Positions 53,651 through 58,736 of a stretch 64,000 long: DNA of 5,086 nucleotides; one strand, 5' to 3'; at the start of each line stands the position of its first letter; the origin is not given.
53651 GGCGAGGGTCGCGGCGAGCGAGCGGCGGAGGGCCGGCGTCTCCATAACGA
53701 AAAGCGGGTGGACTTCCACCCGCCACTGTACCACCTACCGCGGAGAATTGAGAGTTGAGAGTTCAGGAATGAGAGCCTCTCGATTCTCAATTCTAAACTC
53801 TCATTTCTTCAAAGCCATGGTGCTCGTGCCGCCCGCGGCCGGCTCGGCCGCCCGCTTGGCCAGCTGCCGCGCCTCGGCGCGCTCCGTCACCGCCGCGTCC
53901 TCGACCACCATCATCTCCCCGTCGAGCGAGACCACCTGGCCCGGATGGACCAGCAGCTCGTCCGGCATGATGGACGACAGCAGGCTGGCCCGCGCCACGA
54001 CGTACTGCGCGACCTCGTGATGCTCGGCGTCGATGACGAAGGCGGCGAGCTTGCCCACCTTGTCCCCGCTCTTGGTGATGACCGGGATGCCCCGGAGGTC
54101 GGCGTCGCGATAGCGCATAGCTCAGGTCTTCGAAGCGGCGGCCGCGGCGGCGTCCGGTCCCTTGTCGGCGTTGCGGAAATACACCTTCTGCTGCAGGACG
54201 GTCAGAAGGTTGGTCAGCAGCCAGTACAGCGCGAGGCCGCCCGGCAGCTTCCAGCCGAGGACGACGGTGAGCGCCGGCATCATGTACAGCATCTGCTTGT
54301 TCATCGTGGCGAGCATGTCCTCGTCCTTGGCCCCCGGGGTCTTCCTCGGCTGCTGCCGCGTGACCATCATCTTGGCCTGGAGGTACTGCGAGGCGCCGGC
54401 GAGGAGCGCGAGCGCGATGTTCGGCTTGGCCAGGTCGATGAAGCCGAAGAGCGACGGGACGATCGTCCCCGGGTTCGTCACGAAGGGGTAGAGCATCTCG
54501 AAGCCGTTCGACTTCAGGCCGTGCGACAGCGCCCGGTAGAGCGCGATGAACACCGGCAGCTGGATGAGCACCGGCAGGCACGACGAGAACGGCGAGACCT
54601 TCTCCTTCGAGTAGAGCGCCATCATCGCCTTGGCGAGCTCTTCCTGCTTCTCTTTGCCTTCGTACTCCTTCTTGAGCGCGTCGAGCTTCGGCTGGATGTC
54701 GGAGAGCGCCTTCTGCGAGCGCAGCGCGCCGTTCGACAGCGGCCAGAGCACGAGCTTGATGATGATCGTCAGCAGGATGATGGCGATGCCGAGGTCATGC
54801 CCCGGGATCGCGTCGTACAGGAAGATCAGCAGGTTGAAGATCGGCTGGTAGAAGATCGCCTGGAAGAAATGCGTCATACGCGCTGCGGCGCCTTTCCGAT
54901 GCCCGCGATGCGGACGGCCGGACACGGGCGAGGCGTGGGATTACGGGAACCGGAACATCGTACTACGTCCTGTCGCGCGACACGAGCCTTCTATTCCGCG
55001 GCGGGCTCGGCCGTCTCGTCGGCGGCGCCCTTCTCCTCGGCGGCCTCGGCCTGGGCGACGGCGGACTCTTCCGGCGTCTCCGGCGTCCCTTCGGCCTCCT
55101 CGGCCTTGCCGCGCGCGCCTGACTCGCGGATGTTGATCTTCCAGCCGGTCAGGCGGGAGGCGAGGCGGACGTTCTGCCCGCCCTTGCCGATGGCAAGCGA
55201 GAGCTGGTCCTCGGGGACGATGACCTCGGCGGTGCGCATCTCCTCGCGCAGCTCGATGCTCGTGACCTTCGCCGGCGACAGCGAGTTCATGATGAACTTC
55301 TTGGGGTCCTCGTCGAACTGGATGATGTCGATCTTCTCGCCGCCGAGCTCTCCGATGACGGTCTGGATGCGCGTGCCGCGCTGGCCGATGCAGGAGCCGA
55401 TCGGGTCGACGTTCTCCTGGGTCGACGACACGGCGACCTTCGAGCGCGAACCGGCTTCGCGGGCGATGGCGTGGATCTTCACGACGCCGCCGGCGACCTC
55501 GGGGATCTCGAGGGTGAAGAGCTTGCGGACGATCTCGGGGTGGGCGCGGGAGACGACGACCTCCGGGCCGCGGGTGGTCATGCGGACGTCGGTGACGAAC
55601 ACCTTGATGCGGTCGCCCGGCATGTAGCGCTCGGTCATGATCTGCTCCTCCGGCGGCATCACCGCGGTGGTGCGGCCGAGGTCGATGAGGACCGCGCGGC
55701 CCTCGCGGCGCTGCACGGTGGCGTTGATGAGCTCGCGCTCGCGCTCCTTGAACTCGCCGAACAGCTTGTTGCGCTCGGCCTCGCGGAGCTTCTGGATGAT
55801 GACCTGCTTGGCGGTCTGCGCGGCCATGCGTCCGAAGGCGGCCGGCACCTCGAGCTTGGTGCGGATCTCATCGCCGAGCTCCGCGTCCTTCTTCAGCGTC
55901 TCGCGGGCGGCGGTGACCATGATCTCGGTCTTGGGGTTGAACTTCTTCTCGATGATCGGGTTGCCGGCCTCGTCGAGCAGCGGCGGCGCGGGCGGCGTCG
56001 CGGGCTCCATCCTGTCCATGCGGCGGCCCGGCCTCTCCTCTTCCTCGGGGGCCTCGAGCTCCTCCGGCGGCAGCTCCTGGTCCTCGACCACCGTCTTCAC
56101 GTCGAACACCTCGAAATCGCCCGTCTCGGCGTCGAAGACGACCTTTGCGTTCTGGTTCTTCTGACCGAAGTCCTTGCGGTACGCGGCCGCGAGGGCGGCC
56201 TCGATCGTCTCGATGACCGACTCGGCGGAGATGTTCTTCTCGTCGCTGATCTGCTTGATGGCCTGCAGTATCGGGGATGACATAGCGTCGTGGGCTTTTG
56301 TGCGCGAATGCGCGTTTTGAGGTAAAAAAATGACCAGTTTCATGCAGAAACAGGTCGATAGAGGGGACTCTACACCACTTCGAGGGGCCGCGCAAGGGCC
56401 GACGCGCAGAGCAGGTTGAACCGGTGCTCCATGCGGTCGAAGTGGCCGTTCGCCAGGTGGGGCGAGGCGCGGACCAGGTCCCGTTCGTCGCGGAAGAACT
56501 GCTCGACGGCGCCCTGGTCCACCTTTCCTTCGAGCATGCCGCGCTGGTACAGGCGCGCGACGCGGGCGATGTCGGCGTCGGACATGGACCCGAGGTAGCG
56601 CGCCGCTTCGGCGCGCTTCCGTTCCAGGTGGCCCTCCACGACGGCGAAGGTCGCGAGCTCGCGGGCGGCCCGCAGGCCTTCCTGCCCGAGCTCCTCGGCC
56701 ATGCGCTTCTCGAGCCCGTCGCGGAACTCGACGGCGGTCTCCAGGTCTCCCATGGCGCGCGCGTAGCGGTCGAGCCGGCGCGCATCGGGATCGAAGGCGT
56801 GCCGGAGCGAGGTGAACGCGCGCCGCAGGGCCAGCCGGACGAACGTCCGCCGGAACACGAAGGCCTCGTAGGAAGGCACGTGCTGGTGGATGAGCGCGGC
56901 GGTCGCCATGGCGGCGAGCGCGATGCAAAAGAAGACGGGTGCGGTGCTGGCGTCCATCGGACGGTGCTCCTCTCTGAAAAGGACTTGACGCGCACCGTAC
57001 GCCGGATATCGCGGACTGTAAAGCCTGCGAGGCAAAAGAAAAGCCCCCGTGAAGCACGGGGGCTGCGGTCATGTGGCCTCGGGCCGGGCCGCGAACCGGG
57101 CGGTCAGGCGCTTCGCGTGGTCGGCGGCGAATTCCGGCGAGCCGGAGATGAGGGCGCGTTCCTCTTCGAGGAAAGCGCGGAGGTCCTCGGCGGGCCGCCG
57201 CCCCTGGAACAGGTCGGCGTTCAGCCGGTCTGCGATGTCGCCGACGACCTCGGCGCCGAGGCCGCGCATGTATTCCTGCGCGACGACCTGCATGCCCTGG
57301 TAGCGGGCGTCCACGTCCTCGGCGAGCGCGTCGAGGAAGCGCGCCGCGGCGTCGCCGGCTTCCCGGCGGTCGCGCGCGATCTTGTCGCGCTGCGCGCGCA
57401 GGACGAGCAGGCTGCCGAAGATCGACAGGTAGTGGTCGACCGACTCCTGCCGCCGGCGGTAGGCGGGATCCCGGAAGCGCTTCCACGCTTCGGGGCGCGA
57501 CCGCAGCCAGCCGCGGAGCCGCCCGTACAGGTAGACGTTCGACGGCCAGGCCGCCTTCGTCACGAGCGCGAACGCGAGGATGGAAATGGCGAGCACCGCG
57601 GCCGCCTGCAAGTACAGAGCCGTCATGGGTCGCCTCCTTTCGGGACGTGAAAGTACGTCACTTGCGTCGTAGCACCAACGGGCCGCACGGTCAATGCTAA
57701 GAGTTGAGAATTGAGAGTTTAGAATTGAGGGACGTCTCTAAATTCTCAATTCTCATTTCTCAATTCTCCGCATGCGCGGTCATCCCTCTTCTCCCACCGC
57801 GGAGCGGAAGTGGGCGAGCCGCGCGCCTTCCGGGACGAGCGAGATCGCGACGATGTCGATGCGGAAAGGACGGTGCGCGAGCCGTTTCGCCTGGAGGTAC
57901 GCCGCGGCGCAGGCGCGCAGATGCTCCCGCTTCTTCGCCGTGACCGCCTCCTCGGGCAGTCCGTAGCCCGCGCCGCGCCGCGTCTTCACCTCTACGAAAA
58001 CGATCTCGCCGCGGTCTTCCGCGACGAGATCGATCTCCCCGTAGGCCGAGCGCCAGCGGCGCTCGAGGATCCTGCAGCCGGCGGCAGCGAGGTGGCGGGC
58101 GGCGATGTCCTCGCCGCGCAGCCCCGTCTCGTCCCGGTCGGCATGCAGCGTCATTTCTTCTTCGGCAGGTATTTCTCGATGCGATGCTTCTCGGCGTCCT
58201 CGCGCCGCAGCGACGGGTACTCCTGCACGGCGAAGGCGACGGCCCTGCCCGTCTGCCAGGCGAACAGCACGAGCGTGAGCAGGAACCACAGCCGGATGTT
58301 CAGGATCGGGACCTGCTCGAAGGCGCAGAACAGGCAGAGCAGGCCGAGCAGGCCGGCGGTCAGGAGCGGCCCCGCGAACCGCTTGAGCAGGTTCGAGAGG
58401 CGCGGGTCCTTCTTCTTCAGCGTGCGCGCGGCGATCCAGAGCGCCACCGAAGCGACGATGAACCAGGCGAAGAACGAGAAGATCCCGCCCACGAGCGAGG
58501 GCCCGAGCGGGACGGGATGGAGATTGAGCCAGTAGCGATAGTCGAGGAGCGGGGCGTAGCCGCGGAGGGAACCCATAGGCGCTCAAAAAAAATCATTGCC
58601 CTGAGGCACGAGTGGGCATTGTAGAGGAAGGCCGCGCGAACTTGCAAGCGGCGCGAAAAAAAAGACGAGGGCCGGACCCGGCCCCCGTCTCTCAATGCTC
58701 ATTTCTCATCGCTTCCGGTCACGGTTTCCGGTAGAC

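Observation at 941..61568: Genome-wide family of gene-boundary hairpins whose arms are tandem 7-nt (sometimes 8-nt) units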

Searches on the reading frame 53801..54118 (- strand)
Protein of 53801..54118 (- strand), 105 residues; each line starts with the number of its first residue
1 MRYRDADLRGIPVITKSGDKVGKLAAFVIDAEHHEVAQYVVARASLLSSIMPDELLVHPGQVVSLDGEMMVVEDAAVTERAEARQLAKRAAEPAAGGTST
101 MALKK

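Call 27: search_protein_families(library=pfam, proteins=[window:53801-54118:-])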
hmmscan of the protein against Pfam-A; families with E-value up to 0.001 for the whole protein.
window:53801-54118:- (105 aa): 1 family
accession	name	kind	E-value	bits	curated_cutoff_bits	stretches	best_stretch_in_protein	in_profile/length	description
PF05239.21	PRC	-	2.7e-07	30.9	21.2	1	3-74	4-73/78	PRC-barrel domain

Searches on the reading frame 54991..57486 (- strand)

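Call 27: search_protein_families(library=pfam, proteins=[window:54991-57486:-])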
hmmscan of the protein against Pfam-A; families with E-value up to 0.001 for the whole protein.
window:54991-57486:- (831 aa): 4 families
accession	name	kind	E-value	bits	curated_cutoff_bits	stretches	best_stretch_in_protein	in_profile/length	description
PF08529.16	NusA_N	-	1.5e-35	122.5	23.8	2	406-476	2-71/119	NusA N-terminal domain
PF13184.12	KH_5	-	1.6e-27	95.9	27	1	678-745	1-68/69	NusA-like KH domain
PF00013.35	KH_1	-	1.8e-05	24.8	21.5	0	752-790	1-39/66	KH domain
PF23095.1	KH_NusA_C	-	7.6e-05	23.1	34.2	1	759-788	7-36/59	Transcription termination/antitermination protein NusA, KH domain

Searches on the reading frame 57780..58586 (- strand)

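Call 27: search_protein_families(library=pfam, proteins=[window:57780-58586:-])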
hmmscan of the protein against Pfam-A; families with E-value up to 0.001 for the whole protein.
window:57780-58586:- (268 aa): 2 families
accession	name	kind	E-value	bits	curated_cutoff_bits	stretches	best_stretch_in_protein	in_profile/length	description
PF02021.23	UPF0102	-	3.9e-28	98.1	23.6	1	158-248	1-80/80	Uncharacterised protein family UPF0102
PF08378.17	NERD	-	0.00061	20.7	22.1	1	155-236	2-91/111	Nuclease-related domain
